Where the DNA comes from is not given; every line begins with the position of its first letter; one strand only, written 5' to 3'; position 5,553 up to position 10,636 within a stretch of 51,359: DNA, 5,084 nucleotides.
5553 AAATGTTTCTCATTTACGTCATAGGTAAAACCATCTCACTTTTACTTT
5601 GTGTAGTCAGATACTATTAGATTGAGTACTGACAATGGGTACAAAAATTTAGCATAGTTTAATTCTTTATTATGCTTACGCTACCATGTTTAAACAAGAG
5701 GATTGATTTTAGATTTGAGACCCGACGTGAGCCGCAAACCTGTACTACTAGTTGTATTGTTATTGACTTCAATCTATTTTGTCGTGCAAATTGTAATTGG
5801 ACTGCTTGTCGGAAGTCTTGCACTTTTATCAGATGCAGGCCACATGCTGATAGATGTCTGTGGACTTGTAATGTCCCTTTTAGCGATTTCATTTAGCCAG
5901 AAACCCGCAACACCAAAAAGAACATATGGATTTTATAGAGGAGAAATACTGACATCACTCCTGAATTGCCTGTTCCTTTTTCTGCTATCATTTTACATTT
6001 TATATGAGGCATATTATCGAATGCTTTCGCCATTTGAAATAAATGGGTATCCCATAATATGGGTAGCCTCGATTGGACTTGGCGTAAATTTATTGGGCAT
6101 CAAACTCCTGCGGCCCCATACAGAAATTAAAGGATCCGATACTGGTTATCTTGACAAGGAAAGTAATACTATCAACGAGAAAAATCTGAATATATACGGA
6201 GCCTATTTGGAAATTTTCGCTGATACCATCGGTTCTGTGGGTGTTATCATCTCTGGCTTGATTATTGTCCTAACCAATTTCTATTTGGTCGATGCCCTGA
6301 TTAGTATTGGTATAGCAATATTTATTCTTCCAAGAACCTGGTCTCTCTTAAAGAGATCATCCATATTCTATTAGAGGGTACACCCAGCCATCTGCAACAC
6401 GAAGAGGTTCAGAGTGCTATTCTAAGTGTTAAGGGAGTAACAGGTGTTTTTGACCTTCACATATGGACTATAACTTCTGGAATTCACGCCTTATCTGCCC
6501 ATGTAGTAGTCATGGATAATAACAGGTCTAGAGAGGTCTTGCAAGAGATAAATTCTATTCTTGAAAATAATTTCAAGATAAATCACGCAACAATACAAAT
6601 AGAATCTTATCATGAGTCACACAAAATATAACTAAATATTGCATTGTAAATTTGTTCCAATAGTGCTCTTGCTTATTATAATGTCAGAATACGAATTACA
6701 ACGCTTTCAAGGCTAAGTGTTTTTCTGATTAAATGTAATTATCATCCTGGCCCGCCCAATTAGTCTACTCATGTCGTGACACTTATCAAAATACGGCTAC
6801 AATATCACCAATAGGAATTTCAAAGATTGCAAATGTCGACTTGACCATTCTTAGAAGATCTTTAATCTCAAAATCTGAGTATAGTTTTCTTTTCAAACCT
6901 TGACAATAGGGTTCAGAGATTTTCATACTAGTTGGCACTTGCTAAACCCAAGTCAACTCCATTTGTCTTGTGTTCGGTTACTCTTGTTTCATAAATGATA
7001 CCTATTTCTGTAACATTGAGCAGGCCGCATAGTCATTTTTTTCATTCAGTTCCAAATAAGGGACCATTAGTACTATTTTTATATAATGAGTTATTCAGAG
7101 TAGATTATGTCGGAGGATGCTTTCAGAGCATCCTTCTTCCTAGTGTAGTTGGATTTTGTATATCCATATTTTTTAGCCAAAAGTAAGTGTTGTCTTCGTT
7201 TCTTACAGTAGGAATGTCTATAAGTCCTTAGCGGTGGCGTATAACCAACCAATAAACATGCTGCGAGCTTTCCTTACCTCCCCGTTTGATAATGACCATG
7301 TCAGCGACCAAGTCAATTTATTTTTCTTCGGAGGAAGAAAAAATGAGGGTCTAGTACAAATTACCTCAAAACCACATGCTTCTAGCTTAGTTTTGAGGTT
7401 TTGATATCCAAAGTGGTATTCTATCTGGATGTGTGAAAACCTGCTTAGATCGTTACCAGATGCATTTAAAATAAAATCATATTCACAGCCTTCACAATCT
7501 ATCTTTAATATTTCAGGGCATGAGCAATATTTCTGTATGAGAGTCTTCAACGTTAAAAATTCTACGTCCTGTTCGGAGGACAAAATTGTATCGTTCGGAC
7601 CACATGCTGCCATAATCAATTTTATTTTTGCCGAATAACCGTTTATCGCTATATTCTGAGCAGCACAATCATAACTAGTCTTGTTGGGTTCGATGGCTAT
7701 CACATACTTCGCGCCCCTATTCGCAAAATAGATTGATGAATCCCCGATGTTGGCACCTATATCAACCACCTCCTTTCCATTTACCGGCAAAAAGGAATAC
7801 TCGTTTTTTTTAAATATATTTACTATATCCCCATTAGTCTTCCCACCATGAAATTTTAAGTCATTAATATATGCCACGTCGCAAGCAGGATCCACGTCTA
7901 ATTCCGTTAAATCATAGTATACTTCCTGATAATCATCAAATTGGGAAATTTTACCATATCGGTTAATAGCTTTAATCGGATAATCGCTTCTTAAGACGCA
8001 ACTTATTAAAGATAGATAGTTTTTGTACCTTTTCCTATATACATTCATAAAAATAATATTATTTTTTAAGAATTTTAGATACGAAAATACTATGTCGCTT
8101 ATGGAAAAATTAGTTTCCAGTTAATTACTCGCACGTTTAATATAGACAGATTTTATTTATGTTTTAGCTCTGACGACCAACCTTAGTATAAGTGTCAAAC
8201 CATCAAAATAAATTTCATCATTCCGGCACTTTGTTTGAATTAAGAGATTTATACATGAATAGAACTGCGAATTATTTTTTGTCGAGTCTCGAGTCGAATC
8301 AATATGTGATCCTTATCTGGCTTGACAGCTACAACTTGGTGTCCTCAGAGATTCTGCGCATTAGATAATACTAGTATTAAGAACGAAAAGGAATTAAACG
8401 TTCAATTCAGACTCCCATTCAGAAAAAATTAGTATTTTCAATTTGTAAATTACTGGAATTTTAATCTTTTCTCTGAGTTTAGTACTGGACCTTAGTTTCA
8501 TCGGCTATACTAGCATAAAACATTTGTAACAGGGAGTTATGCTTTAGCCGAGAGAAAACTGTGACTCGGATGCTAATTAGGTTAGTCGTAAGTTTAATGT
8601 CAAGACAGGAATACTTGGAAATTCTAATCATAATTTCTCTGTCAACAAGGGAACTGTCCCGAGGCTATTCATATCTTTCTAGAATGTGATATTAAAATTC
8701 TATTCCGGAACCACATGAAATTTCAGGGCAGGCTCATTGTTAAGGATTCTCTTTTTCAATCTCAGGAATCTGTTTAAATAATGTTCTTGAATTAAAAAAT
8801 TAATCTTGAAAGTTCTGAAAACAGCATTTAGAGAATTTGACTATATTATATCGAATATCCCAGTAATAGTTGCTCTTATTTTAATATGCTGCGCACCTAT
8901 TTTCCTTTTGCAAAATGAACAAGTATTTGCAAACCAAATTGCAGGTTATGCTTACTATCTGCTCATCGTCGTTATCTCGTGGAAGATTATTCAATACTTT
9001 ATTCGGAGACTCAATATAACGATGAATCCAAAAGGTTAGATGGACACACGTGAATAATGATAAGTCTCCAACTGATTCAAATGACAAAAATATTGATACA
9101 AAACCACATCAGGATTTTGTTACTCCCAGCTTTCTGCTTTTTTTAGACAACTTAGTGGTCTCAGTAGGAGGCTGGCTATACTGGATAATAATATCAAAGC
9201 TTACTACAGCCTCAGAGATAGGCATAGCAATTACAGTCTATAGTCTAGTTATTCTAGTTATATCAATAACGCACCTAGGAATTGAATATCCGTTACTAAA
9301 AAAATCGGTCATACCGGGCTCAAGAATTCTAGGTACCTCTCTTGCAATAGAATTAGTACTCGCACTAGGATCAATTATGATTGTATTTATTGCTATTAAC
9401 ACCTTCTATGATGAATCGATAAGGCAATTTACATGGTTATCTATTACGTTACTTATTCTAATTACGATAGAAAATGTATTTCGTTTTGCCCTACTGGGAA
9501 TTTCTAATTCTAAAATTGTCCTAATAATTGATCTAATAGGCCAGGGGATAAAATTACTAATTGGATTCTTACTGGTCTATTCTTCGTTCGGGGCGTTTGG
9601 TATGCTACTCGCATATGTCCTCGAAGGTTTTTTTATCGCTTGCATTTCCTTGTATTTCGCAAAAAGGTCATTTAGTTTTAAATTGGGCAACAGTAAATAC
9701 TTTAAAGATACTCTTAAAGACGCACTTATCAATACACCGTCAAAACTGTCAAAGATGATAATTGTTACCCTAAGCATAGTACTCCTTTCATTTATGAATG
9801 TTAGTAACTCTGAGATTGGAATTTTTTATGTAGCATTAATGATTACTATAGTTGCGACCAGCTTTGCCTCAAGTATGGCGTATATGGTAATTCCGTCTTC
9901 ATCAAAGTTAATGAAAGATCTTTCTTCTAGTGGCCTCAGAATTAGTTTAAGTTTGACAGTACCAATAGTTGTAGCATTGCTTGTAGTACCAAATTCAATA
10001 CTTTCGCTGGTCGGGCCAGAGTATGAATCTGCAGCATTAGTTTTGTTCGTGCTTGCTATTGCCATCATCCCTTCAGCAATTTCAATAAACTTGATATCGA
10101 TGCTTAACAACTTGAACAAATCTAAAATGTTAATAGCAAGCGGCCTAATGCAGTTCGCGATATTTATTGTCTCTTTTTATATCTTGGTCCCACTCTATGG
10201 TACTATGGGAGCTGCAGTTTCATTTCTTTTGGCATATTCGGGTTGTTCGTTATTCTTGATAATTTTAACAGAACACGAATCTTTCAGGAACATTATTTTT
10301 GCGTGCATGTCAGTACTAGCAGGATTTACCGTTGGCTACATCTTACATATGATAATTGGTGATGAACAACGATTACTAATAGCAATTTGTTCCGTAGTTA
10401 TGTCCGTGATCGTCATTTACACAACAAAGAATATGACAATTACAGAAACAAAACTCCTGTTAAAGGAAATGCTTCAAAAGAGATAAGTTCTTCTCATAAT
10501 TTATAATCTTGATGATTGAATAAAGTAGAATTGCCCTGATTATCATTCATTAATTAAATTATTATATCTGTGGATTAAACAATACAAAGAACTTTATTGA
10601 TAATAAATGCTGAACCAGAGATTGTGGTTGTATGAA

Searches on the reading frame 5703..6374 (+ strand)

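Call 35: search_protein_families(library=pfam, proteins=[window:5703-6374:+], max_evalue=0.001)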
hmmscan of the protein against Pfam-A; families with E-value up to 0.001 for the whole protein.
window:5703-6374:+ (223 aa): 1 family
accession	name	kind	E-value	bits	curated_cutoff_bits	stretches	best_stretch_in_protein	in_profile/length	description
PF01545.26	Cation_efflux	-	1.3e-39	136.5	26.6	1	15-219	1-193/198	Cation efflux family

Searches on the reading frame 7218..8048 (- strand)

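Call 35: search_protein_families(library=pfam, proteins=[window:7218-8048:-], max_evalue=0.001)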
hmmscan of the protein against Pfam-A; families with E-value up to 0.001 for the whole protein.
window:7218-8048:- (276 aa): 2 families
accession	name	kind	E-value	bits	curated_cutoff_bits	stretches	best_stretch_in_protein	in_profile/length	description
PF05050.19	Methyltransf_21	-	6e-15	56.2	22.7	1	96-228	1-172/173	Methyltransferase FkbM domain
PF02475.24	TRM5-TYW2_MTfase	-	0.00032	21.1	28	1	90-147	36-94/164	TRM5/TYW2 methyltransferase domain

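Call 68: search_protein_families(library=ncbifam, proteins=[window:7218-8048:-], max_evalue=0.001)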
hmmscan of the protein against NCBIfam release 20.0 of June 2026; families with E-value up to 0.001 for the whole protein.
window:7218-8048:- (276 aa): 3 families
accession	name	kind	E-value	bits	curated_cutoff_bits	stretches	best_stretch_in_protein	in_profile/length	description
TIGR01444.1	fkbM_fam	subfamily_domain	7.9e-23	81.5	37.7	2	94-153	2-61/143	FkbM family methyltransferase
NF011529.0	PRK14968.1-3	equivalog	1.5e-06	27.8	162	1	89-145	33-87/198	putative methyltransferase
TIGR04290.1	meth_Rta_06860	hypoth_equivalog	0.00012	21.7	300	1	88-129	45-88/226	TIGR04290 family methyltransferase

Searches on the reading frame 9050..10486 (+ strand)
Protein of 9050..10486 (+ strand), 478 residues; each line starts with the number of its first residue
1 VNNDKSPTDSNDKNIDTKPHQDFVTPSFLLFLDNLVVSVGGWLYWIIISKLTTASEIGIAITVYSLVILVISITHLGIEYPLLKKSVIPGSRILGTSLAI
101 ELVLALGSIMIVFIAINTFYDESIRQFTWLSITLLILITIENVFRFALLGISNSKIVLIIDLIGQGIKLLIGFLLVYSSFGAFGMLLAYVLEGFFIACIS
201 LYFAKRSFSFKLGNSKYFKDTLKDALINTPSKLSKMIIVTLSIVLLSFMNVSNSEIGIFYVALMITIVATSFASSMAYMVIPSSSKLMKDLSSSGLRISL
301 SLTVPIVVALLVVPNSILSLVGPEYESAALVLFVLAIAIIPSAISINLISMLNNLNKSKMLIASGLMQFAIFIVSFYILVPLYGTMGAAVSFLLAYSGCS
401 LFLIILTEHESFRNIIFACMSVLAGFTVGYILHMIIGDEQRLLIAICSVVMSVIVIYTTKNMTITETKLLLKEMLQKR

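Call 35: search_protein_families(library=pfam, proteins=[window:9050-10486:+], max_evalue=0.001)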
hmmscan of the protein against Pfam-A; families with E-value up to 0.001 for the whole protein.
window:9050-10486:+ (478 aa): 0 families

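Call 49: search_protein_families(library=pfam, proteins=[window:9050-10486:+], max_evalue=1)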
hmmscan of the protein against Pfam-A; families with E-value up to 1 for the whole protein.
window:9050-10486:+ (478 aa): 0 families

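Call 68: search_protein_families(library=ncbifam, proteins=[window:9050-10486:+], max_evalue=0.001)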
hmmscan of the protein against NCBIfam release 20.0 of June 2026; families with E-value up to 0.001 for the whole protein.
window:9050-10486:+ (478 aa): 0 families

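Call 82: search_solved_structures(query=A7, max_evalue=10)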
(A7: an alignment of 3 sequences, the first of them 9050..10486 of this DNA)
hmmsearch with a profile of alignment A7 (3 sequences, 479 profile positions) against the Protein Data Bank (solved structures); distinct sequences matched with E-value up to 10: 0.

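Call 83: find_homologous_proteins(query=window:9050-10486:+, max_evalue=0.001)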
Query window:9050-10486:+ (478 aa): 263 proteins with E <= 0.001 among 8000 candidates; the best 120 are listed.
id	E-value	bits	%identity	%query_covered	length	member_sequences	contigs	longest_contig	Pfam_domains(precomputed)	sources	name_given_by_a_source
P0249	2.3e-286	968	100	100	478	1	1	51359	-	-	-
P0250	5.2e-214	729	76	100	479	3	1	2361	-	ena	-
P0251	7.7e-214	729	73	100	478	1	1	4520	-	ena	-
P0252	1.6e-213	728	73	100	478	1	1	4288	-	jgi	-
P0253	1.2e-211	721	73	100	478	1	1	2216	-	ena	-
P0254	6.0e-209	713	73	100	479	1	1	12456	-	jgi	jgi:O-antigen/teichoic acid export membrane protein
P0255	4.0e-204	697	70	100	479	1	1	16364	-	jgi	jgi:O-antigen/teichoic acid export membrane protein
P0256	8.6e-204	696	71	100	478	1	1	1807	-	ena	-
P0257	1.6e-203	695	71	100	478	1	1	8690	-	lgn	-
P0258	4.1e-198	677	68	100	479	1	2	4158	-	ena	-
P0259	2.7e-195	668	67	100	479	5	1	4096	-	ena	-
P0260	8.4e-192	656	68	100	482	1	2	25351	-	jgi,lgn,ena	-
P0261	9.3e-191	653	69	100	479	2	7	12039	-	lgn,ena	-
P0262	1.5e-190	652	68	100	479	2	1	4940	-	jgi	-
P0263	8.7e-190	649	69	100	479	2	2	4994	-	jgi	-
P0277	1.2e-183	629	70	93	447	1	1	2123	PF13440.12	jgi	jgi:O-antigen/teichoic acid export membrane protein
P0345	3.0e-132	460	50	100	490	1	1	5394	PF13440.12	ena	-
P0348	8.5e-126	439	48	100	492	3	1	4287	PF13440.12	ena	-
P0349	6.9e-119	416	49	95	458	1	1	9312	PF13440.12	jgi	jgi:O-antigen/teichoic acid export membrane protein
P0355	1.7e-115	405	45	100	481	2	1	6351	PF13440.12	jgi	jgi:O-antigen/teichoic acid export membrane protein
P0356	3.9e-115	403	44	99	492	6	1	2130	PF13440.12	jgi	jgi:O-antigen/teichoic acid export membrane protein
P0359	1.3e-114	402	45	99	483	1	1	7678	PF13440.12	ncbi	-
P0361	6.6e-114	399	48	95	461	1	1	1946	PF13440.12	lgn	-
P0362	6.9e-114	399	45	100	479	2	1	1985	PF13440.12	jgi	jgi:O-antigen/teichoic acid export membrane protein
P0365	8.8e-113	396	47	99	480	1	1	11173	PF13440.12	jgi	jgi:O-antigen/teichoic acid export membrane protein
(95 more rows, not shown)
